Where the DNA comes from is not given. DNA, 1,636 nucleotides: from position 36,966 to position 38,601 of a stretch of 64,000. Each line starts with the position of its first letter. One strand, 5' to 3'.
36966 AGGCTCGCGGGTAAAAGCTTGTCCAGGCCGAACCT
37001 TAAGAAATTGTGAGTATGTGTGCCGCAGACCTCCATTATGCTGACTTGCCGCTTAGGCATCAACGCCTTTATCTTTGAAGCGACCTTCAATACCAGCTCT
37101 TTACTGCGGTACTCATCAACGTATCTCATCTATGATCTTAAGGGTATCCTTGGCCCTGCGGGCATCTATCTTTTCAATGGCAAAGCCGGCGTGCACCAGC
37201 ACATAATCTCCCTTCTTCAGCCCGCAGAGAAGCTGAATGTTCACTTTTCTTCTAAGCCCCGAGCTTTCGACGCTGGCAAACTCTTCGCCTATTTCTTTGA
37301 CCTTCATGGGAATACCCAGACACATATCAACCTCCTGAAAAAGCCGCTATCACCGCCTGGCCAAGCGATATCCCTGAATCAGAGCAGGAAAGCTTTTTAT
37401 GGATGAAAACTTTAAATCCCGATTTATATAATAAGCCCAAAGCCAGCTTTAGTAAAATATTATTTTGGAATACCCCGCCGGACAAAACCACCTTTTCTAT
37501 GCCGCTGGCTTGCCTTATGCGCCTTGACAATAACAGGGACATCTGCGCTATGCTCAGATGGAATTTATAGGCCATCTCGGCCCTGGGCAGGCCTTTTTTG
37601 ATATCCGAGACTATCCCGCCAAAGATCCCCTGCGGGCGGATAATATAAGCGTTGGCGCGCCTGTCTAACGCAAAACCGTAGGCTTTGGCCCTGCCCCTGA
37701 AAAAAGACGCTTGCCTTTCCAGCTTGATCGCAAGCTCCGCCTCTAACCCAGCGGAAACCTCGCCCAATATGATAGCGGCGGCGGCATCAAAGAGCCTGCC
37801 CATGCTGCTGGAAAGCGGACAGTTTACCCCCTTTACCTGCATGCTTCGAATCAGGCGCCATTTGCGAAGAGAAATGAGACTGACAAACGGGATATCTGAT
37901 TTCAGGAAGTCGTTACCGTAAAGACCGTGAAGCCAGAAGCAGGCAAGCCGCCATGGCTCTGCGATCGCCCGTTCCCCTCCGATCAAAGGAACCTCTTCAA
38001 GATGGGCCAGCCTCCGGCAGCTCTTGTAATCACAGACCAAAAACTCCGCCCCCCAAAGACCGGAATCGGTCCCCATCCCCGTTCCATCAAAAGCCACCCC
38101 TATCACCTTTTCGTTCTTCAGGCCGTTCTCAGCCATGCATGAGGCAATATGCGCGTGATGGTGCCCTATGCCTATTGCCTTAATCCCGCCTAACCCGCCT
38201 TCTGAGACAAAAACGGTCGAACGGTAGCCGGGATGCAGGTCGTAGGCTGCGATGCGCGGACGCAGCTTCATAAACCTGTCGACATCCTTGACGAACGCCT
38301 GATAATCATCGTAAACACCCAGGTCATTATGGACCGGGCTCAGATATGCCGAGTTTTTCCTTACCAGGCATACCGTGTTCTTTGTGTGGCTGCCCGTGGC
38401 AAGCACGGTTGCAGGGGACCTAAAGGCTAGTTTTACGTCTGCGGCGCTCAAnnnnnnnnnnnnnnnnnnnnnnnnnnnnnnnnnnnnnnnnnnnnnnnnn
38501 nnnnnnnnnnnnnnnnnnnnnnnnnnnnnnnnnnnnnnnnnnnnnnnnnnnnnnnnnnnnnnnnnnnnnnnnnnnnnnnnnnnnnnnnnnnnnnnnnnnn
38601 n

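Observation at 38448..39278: DEDDh exonuclease fused to a WYL-like ligand-sensing domain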

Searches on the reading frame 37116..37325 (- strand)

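Call 3: search_protein_families(library=pfam, proteins=[window:37116-37325:-], max_evalue=1)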
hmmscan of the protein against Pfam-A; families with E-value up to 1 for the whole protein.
window:37116-37325:- (69 aa): 2 families
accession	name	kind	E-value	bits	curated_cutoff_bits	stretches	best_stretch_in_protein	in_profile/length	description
PF01455.23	HupF_HypC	-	1.4e-25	89.6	28.5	1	1-64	1-64/65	HupF/HypC family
PF15977.11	HTH_46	-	0.13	12.7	29.3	1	24-48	35-59/68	Winged helix-turn-helix DNA binding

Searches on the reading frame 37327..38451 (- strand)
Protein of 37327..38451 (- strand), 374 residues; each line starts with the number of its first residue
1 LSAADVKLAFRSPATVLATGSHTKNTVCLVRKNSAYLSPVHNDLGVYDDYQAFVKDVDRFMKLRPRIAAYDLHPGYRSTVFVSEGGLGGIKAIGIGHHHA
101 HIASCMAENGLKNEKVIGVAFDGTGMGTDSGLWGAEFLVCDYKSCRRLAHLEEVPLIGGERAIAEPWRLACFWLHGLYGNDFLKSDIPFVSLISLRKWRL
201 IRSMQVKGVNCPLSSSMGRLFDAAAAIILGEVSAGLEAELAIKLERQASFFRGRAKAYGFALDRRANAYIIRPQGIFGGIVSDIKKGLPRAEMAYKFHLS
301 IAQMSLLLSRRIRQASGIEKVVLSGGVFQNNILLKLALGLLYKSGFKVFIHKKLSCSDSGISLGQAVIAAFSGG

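Call 3: search_protein_families(library=pfam, proteins=[window:37327-38451:-], max_evalue=1)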
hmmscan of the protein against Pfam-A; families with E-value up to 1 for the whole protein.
window:37327-38451:- (374 aa): 4 families
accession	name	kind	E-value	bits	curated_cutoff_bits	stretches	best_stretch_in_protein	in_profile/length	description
PF22521.2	HypF_C_2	-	8.2e-69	232.5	27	1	118-365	1-241/241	Carbamoyltransferase, Kae1-like Domain, second subdomain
PF17788.7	HypF_C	-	1.5e-23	83.8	23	1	13-108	3-99/99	HypF Kae1-like domain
PF18924.5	DUF5674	-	0.023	15.2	27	0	89-128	33-71/109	Protein of unknown function (DUF5674)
PF00814.31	TsaD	-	0.058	13.5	24.8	1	267-360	174-259/264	tRNA N6-adenosine threonylcarbamoyltransferase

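Call 4: search_protein_families(library=ncbifam, proteins=[window:37327-38451:-], max_evalue=1)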
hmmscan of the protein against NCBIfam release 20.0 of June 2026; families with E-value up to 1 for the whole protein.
window:37327-38451:- (374 aa): 4 families
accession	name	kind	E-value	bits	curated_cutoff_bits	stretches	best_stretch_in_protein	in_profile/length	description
TIGR00143.1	hypF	equivalog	2.5e-70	237.5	466.1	1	8-369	384-740/741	carbamoyltransferase HypF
TIGR03723.1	T6A_TsaD_YgjD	equivalog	7.7e-05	22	296.1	1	286-367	228-309/314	tRNA (adenosine(37)-N6)-threonylcarbamoyltransferase complex transferase subunit TsaD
TIGR00329.1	gcp_kae1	subfamily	0.00013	21.3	207.8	1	290-362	231-303/305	tRNA (adenosine(37)-N6)-threonylcarbamoyltransferase complex transferase subunit TsaD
TIGR03722.2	arch_KAE1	equivalog_domain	0.0046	16.1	375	1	275-361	201-287/323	KEOPS complex N(6)-L-threonylcarbamoyladenine synthase Kae1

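Call 41: search_protein_families(library=padloc, proteins=[window:37327-38451:-], max_evalue=0.01)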
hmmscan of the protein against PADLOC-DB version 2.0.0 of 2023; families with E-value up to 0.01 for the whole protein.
window:37327-38451:- (374 aa): 0 families
